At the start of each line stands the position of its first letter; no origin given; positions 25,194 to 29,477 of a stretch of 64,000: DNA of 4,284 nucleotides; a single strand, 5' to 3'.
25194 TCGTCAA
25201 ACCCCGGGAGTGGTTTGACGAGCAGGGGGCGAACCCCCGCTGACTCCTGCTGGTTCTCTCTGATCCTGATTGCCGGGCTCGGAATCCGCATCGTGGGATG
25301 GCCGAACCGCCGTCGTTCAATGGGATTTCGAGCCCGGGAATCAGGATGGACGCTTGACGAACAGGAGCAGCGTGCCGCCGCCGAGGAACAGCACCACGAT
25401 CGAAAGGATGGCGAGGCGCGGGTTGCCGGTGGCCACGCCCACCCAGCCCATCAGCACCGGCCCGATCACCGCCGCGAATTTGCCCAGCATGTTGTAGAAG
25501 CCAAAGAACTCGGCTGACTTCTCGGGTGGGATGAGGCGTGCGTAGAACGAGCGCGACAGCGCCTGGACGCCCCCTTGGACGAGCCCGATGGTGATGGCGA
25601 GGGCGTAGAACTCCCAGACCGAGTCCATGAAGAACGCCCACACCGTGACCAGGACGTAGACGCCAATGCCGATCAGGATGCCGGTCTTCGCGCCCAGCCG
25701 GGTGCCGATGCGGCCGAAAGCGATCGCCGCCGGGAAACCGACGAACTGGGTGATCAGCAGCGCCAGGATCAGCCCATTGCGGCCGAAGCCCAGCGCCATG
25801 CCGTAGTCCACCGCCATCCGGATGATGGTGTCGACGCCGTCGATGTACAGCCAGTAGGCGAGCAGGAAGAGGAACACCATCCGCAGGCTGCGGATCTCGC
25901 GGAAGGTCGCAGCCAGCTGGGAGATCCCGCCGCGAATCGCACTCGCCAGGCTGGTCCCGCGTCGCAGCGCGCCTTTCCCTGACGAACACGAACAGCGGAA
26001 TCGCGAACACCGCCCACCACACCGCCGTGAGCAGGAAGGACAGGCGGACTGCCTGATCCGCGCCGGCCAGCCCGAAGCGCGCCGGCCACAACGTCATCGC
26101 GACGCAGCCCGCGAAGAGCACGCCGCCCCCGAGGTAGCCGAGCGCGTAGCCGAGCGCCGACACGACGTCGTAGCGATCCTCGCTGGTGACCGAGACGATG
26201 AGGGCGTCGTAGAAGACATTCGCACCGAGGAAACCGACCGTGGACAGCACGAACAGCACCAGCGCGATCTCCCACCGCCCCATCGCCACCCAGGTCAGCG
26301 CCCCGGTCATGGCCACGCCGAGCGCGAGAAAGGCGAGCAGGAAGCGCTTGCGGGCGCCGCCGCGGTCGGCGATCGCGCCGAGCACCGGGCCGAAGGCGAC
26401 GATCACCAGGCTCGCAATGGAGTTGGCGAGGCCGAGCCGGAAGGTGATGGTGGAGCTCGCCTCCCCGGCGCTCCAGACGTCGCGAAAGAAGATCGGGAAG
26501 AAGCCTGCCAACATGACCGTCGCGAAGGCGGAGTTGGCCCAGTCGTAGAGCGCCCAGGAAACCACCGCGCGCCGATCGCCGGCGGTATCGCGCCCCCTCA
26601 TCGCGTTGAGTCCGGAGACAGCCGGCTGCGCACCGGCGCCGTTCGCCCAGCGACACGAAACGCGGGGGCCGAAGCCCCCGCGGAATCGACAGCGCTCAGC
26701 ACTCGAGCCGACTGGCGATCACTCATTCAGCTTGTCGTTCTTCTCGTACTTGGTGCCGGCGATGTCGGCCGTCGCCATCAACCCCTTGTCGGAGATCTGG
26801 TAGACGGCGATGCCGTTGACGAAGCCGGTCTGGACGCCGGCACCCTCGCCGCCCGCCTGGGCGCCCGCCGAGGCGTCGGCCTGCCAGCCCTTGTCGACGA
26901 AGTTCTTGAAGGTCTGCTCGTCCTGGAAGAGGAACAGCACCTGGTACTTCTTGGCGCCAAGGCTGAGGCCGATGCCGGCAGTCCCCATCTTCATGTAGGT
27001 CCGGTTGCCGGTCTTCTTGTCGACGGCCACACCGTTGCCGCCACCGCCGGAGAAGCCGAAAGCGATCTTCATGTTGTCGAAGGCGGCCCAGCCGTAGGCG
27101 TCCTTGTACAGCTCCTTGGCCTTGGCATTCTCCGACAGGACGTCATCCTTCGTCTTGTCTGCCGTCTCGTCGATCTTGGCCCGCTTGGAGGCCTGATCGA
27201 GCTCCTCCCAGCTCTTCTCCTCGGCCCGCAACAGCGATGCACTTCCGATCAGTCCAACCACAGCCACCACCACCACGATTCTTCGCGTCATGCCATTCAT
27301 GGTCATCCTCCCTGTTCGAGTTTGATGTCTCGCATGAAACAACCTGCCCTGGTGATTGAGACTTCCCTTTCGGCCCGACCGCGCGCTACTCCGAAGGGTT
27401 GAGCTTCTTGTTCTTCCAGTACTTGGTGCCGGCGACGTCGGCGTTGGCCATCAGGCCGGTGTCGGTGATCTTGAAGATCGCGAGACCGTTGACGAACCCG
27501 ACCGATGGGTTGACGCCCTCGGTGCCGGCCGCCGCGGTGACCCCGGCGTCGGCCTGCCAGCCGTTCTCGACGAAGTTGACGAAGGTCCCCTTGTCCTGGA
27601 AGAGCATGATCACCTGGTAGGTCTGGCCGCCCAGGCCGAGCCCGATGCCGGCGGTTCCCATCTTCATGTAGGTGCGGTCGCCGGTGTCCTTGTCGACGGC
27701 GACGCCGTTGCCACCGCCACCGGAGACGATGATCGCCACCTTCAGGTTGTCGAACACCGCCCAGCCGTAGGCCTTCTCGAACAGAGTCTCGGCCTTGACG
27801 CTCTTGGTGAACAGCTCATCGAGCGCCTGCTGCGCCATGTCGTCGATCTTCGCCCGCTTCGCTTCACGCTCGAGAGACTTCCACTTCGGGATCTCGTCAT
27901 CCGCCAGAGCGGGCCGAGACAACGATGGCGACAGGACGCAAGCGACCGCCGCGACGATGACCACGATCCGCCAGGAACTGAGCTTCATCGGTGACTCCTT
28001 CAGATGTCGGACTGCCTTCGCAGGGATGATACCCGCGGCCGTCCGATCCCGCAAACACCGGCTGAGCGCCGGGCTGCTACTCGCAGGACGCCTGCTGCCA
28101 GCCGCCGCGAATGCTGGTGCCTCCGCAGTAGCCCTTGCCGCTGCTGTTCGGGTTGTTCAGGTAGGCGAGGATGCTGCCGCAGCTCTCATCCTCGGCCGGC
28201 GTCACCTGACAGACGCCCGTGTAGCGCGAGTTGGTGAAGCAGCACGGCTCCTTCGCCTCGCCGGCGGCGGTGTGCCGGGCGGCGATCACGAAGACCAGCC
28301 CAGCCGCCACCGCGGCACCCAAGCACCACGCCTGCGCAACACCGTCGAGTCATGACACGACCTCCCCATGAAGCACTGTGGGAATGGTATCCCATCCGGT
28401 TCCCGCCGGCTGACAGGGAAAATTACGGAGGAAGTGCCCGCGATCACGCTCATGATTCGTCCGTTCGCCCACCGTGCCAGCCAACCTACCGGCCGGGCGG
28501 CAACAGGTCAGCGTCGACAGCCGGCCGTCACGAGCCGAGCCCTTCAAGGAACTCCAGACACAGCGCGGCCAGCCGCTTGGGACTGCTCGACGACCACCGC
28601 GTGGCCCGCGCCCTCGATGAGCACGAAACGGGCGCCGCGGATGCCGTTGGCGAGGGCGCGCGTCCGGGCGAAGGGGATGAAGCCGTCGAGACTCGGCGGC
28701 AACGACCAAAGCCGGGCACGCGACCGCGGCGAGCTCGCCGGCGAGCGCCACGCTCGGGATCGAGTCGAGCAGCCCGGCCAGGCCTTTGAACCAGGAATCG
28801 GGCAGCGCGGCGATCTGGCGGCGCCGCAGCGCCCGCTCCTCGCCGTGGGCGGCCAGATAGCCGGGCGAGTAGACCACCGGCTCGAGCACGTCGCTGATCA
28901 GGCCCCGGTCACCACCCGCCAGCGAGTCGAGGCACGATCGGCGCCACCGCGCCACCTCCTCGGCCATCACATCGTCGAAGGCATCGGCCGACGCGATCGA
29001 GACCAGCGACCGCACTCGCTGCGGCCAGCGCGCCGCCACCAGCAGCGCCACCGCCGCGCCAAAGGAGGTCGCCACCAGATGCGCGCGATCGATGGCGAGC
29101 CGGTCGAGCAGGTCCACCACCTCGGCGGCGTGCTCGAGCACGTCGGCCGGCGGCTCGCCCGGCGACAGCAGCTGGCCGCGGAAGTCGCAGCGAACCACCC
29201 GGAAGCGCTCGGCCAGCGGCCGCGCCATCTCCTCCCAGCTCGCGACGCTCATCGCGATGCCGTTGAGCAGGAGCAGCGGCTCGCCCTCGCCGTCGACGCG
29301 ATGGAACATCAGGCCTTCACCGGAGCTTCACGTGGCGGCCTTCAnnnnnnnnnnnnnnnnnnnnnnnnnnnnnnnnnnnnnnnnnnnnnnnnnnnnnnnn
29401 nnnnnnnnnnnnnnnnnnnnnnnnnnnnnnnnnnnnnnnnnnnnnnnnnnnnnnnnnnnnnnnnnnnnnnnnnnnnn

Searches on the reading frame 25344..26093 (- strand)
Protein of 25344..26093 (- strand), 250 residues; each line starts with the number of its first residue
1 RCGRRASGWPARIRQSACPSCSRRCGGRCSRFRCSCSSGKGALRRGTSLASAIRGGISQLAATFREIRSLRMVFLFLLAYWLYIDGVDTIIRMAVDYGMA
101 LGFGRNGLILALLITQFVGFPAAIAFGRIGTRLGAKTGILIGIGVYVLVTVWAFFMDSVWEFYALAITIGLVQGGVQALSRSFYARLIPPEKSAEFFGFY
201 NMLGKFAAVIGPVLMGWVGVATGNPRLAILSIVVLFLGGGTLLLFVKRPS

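Call 45: search_protein_families(library=pfam, proteins=[window:25344-26093:-], max_evalue=0.00001)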
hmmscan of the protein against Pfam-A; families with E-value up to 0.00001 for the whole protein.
window:25344-26093:- (250 aa): 2 families
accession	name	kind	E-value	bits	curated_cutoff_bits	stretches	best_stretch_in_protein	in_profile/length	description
PF11700.14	ATG22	-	1.2e-37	130.2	24.1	1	49-247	263-473/482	Vacuole effluxer Atg22 like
PF07690.21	MFS_1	-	1.3e-12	47.8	33.4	1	93-249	17-176/347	Major Facilitator Superfamily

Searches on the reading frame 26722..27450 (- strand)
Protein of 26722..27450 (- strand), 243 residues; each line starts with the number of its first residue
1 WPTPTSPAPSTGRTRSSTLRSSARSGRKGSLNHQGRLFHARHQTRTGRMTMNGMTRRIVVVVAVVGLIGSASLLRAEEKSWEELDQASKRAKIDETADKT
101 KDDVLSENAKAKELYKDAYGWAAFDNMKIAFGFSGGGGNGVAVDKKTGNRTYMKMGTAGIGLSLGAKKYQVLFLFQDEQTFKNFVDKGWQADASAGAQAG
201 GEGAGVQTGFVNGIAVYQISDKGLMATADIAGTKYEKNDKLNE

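Call 26: search_protein_families(library=pfam, proteins=[window:26722-27450:-], max_evalue=0.001)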
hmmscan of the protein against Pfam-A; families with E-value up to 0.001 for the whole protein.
window:26722-27450:- (243 aa): 1 family
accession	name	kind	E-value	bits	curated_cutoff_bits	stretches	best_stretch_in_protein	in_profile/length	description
PF04366.17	Ysc84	-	1.8e-06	28.2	25.1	1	157-243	2-93/127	Las17-binding protein actin regulator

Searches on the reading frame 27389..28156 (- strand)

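Call 26: search_protein_families(library=pfam, proteins=[window:27389-28156:-], max_evalue=0.001)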
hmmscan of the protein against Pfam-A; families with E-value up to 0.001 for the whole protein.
window:27389-28156:- (256 aa): 1 family
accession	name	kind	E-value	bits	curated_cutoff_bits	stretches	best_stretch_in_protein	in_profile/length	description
PF04366.17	Ysc84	-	0.00015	21.9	25.1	1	168-253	2-92/127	Las17-binding protein actin regulator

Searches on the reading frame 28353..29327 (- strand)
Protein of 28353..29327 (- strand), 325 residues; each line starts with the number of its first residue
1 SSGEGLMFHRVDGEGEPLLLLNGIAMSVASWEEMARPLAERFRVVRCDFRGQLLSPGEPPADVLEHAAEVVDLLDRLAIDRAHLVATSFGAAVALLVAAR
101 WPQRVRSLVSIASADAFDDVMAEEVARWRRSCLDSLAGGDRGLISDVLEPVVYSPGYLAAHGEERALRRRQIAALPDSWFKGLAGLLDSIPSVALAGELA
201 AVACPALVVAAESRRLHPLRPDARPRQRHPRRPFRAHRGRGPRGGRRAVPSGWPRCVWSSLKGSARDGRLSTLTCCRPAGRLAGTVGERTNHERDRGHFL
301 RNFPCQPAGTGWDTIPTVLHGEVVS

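Call 45: search_protein_families(library=pfam, proteins=[window:28353-29327:-], max_evalue=0.00001)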
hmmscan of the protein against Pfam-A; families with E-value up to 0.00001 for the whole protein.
window:28353-29327:- (325 aa): 2 families
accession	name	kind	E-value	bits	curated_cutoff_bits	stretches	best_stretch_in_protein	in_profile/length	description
PF00561.26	Abhydrolase_1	-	1.1e-19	71.5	25.8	1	17-126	2-121/245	alpha/beta hydrolase fold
PF12697.13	Abhydrolase_6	-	7.9e-11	43.5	26.3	1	18-226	1-189/217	Alpha/beta hydrolase family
